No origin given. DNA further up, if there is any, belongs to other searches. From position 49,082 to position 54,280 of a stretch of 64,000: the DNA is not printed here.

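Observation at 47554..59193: Two tandem ~1,620-aa secreted proteins fuse a beta-helix-like repeat stalk to a ceramidase-like domain; the downstream one is co-operonic with a PHP phosphoesterase and a CE4 deacetylase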

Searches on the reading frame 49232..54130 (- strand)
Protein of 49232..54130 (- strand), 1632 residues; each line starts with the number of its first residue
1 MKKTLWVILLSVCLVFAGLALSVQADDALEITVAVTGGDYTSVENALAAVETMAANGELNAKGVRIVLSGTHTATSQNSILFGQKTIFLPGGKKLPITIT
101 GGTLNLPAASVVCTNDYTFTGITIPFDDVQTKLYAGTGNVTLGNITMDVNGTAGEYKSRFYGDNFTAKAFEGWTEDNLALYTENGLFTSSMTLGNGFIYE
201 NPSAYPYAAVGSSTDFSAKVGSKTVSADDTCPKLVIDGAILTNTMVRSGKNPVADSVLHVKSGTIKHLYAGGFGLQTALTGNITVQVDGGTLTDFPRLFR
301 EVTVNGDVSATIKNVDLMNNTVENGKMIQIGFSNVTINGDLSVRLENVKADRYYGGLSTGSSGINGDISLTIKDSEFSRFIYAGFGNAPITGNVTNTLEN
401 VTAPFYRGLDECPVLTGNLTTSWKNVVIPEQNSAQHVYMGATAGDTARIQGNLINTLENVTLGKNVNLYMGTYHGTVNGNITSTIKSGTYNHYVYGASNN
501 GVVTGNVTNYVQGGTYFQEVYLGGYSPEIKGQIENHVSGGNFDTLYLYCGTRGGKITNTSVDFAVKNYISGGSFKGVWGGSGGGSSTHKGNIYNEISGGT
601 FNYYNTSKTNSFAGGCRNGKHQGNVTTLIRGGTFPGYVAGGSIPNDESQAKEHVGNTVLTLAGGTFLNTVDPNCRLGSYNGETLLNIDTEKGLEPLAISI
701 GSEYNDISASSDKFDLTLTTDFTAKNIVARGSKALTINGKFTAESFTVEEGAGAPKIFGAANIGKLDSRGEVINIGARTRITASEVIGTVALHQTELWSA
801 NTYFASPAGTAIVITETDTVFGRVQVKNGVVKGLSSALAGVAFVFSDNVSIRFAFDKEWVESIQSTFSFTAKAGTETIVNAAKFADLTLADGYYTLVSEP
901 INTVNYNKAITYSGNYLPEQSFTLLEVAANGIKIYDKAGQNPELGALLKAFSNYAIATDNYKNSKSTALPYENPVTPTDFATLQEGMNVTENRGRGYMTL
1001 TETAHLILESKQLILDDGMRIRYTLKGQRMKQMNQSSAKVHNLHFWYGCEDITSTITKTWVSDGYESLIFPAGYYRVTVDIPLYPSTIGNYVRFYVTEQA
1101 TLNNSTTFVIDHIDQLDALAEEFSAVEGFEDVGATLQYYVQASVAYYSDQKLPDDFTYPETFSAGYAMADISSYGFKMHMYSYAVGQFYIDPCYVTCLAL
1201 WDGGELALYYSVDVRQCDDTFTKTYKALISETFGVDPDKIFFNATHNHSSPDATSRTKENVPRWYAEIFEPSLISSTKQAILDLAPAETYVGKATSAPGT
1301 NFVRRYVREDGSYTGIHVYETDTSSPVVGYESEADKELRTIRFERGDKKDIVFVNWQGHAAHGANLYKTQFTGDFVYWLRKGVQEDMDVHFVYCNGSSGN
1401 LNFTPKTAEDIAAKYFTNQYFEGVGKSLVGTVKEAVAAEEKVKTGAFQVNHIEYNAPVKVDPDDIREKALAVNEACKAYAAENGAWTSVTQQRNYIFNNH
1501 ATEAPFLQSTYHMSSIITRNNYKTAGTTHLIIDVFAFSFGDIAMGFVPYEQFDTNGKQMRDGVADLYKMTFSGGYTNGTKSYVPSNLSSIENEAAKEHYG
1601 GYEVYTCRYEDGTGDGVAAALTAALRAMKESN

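Call 7: search_protein_families(library=pfam, proteins=[window:49232-54130:-], max_evalue=0.1)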
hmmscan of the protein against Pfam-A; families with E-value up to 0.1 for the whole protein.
window:49232-54130:- (1632 aa): 0 families

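Call 8: search_protein_families(library=ncbifam, proteins=[window:49232-54130:-], max_evalue=0.1)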
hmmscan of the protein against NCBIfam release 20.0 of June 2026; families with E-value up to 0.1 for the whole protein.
window:49232-54130:- (1632 aa): 0 families

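Call 14: find_homologous_proteins(query=window:49232-54130:-)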
Query window:49232-54130:- (1632 aa): 24 proteins with E <= 0.001 among 8000 candidates.
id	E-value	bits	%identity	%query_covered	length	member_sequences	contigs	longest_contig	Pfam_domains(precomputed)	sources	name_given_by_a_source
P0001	0.0e+0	3702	100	100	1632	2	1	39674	-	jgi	-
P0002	0.0e+0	2684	72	100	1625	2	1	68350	-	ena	-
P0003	0.0e+0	2636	71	100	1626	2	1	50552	-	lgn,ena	-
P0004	0.0e+0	2600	70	100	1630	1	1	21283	-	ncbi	-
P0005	0.0e+0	2523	68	100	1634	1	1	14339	-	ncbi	-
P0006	0.0e+0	2493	68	100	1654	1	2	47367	-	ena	-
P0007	0.0e+0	2383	72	88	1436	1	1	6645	-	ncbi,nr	ncbi:MAG: hypothetical protein IJC26_04030, partial [Clostridia bacterium]|nr:hypothetical protein [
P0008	0.0e+0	1746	52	100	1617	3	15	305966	-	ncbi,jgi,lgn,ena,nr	ncbi:MAG: hypothetical protein E7580_04485 [Ruminococcaceae bacterium]|nr:hypothetical protein [Osci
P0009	0.0e+0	1732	52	100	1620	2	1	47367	-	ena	-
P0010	0.0e+0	1709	51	100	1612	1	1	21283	-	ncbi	-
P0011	0.0e+0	1682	51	100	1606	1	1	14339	-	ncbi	-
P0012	0.0e+0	1678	50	100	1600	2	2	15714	-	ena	-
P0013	0.0e+0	1669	50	100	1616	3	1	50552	-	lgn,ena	-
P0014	0.0e+0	1661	50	100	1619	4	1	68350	-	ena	-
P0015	0.0e+0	1658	50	100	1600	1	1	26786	-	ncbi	-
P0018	0.0e+0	1617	49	100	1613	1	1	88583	-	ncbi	-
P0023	5.1e-40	155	24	54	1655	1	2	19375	-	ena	-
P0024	3.9e-38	149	29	39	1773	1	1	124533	-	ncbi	-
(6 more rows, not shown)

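Call 22: find_encoding_contigs(protein=P0002, flank=10000, max_places=2)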
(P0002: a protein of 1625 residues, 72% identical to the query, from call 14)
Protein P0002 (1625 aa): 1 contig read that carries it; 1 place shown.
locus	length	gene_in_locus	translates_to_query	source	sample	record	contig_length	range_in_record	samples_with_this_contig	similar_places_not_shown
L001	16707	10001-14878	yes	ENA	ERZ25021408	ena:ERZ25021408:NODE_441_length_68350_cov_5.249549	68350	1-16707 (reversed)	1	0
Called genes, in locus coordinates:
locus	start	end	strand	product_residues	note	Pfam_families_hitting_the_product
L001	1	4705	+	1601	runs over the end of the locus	-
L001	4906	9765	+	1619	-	-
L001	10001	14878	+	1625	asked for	-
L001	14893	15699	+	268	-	-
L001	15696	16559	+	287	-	PF01522:Polysacc_deac_1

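Call 23: find_encoding_contigs(protein=P0018, flank=10000, max_places=2)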
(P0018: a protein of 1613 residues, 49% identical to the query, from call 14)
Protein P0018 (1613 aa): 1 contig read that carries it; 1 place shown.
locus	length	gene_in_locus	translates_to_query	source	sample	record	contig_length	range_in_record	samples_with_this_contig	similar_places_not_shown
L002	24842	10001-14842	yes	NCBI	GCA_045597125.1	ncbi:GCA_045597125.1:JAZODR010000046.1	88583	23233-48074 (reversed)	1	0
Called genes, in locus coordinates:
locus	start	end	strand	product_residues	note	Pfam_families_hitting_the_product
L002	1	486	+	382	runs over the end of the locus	PF03977:OAD_beta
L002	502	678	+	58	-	-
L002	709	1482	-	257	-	PF13175:AAA_15 (faint), PF13476:AAA_23 (faint), PF02463:SMC_N, PF00005:ABC_tran, PF13304:AAA_21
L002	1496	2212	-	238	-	PF00528:BPD_transp_1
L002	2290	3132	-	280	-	PF00497:SBP_bac_3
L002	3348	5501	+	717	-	PF09371:Tex_N, PF22706:Tex_central_region, PF16921:Tex_YqgF, PF14635:HHH_7, PF12836:HHH_3, PF17674:HHH_9, PF00575:S1, PF23459:S1_RRP5, +1 more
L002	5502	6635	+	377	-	PF01594:AI-2E_transport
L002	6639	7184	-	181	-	PF01569:PAP2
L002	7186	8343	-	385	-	-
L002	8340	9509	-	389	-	PF09992:NAGPA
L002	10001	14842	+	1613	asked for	-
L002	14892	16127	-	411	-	PF00089:Trypsin, PF13365:Trypsin_2, PF00595:PDZ (weak), PF13180:PDZ_2, PF17820:PDZ_6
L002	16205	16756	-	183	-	-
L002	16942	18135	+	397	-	PF13180:PDZ_2 (weak), PF17820:PDZ_6 (weak), PF05580:Peptidase_S55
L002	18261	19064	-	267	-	PF12833:HTH_18, PF00165:HTH_AraC (weak)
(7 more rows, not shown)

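Call 27: find_encoding_contigs(protein=P0024, flank=10000, max_places=2)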
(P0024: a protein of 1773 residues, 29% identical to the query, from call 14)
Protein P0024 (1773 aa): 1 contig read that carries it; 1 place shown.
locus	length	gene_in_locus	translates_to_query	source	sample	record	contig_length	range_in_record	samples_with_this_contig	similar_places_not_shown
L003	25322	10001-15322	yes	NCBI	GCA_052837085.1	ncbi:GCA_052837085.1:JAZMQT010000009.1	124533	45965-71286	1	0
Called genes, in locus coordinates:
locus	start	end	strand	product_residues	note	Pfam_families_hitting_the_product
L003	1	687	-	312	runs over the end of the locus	PF00126:HTH_1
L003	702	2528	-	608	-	PF00009:GTP_EFTU, PF22042:EF-G_D2 (weak), PF03144:GTP_EFTU_D2, PF00679:EFG_C, PF21018:BipA_C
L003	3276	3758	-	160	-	PF04892:VanZ-LLP1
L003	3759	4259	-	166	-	PF00588:SpoU_methylase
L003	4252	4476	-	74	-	PF00550:PP-binding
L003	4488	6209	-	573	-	PF00501:AMP-binding, PF23562:AMP-binding_C_3 (weak)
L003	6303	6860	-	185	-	PF13238:AAA_18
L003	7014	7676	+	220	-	PF00730:HhH-GPD, PF00633:HHH (faint)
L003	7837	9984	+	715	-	PF16227:DUF4886 (faint)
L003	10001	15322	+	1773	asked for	-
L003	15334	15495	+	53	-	-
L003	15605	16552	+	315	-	PF16227:DUF4886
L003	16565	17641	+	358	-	PF16227:DUF4886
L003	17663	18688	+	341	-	PF16227:DUF4886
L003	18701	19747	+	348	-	PF16227:DUF4886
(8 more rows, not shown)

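Call 28: find_encoding_contigs(protein=P0008, flank=10000, max_places=3)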
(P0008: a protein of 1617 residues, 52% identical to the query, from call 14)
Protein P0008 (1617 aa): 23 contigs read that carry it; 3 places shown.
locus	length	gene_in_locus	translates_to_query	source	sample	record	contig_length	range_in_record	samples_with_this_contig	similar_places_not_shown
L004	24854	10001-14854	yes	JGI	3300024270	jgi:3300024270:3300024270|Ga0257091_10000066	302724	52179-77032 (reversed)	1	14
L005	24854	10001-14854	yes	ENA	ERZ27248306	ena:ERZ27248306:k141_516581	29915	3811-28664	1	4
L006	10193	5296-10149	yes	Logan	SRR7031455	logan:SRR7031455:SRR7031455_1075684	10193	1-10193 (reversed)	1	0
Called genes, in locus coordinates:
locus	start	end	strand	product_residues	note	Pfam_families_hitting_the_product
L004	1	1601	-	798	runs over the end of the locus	PF00343:Phosphorylase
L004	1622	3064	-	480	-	PF08323:Glyco_transf_5, PF13439:Glyco_transf_4 (weak), PF00534:Glycos_transf_1, PF13692:Glyco_trans_1_4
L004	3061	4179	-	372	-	PF00483:NTP_transferase, PF24894:Hexapep_GlmU, PF25084:LbH_EIF2B (weak), PF25087:GMPPB_C (weak)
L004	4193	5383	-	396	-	PF00483:NTP_transferase, PF12804:NTP_transf_3 (weak), PF00132:Hexapep (faint), PF25084:LbH_EIF2B, PF25087:GMPPB_C, PF24894:Hexapep_GlmU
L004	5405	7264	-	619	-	PF02922:CBM_48, PF22019:GlgB_N (weak), PF00128:Alpha-amylase, PF02806:Alpha-amylase_C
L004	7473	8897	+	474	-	PF02446:Glyco_hydro_77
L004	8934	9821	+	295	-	PF04616:Glyco_hydro_43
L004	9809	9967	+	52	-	-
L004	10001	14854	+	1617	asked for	-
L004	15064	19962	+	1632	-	-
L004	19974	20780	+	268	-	-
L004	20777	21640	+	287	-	PF01522:Polysacc_deac_1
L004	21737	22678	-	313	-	PF09851:SHOCT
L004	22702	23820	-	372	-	PF09851:SHOCT (weak)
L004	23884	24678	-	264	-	PF12833:HTH_18, PF00165:HTH_AraC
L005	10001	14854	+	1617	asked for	-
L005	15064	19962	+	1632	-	-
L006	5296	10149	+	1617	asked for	-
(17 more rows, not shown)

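Call 47: search_protein_families(library=pfam, proteins=[P0023, P0024], max_evalue=1)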
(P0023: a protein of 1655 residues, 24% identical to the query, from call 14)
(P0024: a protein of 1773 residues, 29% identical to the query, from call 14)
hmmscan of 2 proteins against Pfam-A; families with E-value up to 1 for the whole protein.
P0023 (1655 aa): 0 families

P0024 (1773 aa): 1 family
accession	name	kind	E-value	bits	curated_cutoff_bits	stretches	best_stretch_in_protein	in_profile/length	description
PF20075.5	DUF6471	-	0.11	12.8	26.8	0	1008-1025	36-53/65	Domain of unknown function (DUF6471)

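Call 54: find_encoding_contigs(protein=P0006, flank=10000, max_places=1)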
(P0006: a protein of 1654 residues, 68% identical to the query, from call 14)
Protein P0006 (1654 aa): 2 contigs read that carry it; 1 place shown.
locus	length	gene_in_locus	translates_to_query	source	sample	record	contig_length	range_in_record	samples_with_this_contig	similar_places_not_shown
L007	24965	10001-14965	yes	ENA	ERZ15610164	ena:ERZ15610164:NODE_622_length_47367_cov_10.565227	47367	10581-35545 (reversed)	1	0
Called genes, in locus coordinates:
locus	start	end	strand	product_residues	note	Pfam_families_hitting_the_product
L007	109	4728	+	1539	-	-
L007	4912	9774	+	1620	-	-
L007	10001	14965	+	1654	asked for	-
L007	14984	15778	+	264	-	-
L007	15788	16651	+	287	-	PF01522:Polysacc_deac_1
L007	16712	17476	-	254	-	PF12833:HTH_18, PF00165:HTH_AraC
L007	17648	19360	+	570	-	PF02837:Glyco_hydro_2_N, PF22666:Glyco_hydro_2_N2, PF02836:Glyco_hydro_2_C (weak)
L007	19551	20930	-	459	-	PF00089:Trypsin, PF13365:Trypsin_2, PF13180:PDZ_2, PF17820:PDZ_6 (weak)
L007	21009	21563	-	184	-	-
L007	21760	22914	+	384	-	PF17820:PDZ_6 (faint), PF05580:Peptidase_S55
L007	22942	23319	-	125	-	PF02661:Fic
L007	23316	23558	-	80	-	PF02604:PhdYeFM_antitox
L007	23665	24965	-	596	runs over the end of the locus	-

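Call 55: find_encoding_contigs(protein=P0015, flank=10000, max_places=1)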
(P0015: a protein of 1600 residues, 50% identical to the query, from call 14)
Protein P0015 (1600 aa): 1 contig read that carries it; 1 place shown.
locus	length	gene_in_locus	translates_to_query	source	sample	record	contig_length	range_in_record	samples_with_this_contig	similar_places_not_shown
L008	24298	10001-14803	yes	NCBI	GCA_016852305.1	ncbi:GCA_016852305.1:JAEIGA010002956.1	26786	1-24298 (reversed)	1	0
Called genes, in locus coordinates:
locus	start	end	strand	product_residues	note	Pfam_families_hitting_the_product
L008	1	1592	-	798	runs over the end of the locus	PF00343:Phosphorylase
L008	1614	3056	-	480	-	PF08323:Glyco_transf_5, PF13439:Glyco_transf_4 (faint), PF00534:Glycos_transf_1, PF13692:Glyco_trans_1_4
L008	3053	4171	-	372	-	PF00483:NTP_transferase, PF24894:Hexapep_GlmU, PF25084:LbH_EIF2B (weak), PF25087:GMPPB_C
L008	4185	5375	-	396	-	PF00483:NTP_transferase, PF12804:NTP_transf_3 (weak), PF25084:LbH_EIF2B, PF25087:GMPPB_C, PF24894:Hexapep_GlmU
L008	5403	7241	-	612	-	PF02922:CBM_48, PF22019:GlgB_N (weak), PF00128:Alpha-amylase, PF02806:Alpha-amylase_C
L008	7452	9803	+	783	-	PF02446:Glyco_hydro_77, PF04616:Glyco_hydro_43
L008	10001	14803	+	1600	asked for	-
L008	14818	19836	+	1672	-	-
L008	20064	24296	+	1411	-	?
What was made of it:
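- The proteins have the size, the beta-repeat scaffold and tandem duplication in arrays of 2-3 (calls 22, 54, 55).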

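Call 56: find_encoding_contigs(protein=P0004, flank=10000, max_places=1)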
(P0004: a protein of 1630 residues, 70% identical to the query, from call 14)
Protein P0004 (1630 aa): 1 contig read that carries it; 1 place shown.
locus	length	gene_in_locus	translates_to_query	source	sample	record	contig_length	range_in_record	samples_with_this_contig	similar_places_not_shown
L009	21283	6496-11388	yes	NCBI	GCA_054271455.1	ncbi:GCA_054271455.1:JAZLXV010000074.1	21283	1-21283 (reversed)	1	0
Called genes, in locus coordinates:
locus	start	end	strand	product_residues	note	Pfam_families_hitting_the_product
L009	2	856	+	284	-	?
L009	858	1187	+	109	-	-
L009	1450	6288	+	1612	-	-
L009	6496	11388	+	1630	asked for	-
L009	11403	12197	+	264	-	-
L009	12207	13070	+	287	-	PF01522:Polysacc_deac_1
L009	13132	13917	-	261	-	PF12833:HTH_18, PF00165:HTH_AraC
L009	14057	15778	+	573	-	PF02837:Glyco_hydro_2_N, PF22666:Glyco_hydro_2_N2, PF02836:Glyco_hydro_2_C (weak)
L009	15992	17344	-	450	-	PF00089:Trypsin, PF13365:Trypsin_2, PF13180:PDZ_2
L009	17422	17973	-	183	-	PF19601:DUF6106 (weak)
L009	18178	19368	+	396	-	PF13180:PDZ_2 (weak), PF17820:PDZ_6 (weak), PF05580:Peptidase_S55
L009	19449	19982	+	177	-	-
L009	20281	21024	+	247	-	-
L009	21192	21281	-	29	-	?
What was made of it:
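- No immunity-like small gene is conserved next to the giants (calls 22, 54, 56).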

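Call 79: search_protein_families(library=phrogs, proteins=[P0024], max_evalue=0.1)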
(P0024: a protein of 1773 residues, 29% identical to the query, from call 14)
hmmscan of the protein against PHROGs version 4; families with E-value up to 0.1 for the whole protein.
P0024 (1773 aa): 2 families
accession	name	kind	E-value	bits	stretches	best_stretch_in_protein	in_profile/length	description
phrog_4577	-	tail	1.1e-08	35.6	1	408-445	120-157/340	tail protein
phrog_38655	-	unknown function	0.078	14.3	0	746-774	30-58/96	-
